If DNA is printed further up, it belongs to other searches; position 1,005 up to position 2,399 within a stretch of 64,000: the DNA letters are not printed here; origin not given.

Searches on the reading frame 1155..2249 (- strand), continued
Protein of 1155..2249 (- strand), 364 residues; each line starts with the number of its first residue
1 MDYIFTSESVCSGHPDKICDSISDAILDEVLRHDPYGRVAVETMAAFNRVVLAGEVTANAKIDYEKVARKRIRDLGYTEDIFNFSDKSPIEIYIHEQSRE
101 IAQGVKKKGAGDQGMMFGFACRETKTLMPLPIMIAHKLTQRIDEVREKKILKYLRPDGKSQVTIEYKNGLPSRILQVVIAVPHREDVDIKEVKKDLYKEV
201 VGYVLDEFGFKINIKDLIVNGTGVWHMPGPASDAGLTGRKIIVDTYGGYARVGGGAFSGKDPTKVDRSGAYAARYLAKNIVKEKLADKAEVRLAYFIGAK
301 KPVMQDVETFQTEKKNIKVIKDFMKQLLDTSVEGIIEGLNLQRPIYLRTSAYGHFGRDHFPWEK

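Call 35: find_encoding_contigs(protein=P0060, flank=1200, max_places=3)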
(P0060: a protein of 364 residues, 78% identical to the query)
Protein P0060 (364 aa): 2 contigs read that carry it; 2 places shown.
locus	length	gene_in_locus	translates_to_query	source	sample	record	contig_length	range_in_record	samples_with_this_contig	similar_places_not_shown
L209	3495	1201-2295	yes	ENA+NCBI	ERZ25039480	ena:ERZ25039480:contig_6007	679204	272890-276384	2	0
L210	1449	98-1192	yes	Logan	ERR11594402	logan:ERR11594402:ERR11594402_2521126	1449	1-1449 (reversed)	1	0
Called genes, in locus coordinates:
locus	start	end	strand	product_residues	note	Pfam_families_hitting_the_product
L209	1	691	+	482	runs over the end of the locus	PF00133:tRNA-synt_1 (weak), PF09334:tRNA-synt_1g, PF00133:tRNA-synt_1, PF01406:tRNA-synt_1e (weak), PF19303:Anticodon_3 (weak)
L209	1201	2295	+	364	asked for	PF00438:S-AdoMet_synt_N, PF02772:S-AdoMet_synt_M, PF02773:S-AdoMet_synt_C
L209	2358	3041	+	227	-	-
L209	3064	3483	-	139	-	-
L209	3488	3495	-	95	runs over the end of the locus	PF08327:AHSA1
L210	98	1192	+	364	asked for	PF00438:S-AdoMet_synt_N, PF02772:S-AdoMet_synt_M, PF02773:S-AdoMet_synt_C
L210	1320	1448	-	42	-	?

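Call 36: find_encoding_contigs(protein=P0065, flank=1200, max_places=6)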
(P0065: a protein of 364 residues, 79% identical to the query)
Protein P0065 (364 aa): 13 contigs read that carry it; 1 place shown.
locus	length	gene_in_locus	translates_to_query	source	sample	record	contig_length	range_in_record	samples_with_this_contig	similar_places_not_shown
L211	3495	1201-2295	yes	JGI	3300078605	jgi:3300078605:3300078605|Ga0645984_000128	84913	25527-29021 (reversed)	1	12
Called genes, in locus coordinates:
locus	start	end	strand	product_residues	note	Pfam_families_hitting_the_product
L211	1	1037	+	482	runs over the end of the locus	PF00133:tRNA-synt_1, PF09334:tRNA-synt_1g, PF00133:tRNA-synt_1, PF01406:tRNA-synt_1e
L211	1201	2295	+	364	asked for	PF00438:S-AdoMet_synt_N, PF02772:S-AdoMet_synt_M, PF02773:S-AdoMet_synt_C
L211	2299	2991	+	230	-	-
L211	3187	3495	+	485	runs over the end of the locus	PF09852:DUF2079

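Call 37: find_encoding_contigs(protein=P0114, flank=1200, max_places=3)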
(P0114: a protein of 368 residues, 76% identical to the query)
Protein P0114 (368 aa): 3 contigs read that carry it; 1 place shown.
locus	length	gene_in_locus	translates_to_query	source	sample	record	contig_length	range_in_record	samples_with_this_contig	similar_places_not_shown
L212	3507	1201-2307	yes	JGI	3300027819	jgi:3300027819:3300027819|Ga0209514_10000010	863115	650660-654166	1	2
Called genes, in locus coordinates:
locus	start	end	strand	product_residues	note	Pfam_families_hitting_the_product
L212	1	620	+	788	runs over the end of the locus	PF00690:Cation_ATPase_N, PF00122:E1-E2_ATPase, PF00702:Hydrolase, PF13246:Cation_ATPase, PF00689:Cation_ATPase_C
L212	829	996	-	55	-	-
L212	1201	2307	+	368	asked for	PF00438:S-AdoMet_synt_N, PF02772:S-AdoMet_synt_M, PF02773:S-AdoMet_synt_C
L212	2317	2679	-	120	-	PF06262:Zincin_1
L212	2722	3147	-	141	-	-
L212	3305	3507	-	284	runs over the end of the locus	PF02086:MethyltransfD12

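Call 38: find_encoding_contigs(protein=P0120, flank=1200, max_places=3)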
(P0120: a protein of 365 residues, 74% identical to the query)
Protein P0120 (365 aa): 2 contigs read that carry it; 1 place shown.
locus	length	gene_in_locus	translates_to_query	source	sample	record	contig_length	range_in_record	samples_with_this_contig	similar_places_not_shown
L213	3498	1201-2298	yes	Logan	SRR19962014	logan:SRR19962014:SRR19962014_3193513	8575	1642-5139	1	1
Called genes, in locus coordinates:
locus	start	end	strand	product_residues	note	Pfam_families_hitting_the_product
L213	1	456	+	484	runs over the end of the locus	PF00133:tRNA-synt_1 (weak), PF01406:tRNA-synt_1e (weak), PF09334:tRNA-synt_1g, PF00133:tRNA-synt_1, PF01406:tRNA-synt_1e (weak)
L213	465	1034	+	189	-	PF09335:VTT_dom (weak)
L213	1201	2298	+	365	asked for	PF00438:S-AdoMet_synt_N, PF02772:S-AdoMet_synt_M, PF02773:S-AdoMet_synt_C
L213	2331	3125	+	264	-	PF01026:TatD_DNase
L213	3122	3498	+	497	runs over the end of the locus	PF13632:Glyco_trans_2_3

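Call 39: find_encoding_contigs(protein=P0090, flank=1200, max_places=3)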
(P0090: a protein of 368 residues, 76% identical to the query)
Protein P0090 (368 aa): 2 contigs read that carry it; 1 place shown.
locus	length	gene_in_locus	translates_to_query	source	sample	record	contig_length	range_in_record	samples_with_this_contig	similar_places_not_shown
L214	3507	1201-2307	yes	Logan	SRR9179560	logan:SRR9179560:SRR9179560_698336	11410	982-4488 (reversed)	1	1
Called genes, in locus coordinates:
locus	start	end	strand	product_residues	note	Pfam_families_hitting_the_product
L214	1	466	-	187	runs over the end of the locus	-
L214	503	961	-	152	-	-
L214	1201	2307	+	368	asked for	PF00438:S-AdoMet_synt_N, PF02772:S-AdoMet_synt_M, PF02773:S-AdoMet_synt_C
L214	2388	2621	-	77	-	PF11680:DUF3276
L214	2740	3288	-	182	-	PF06042:NTP_transf_6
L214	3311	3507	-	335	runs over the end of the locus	PF11495:TrmB_EBD_N (faint), PF13091:PLDc_2, PF00614:PLDc (faint), PF13091:PLDc_2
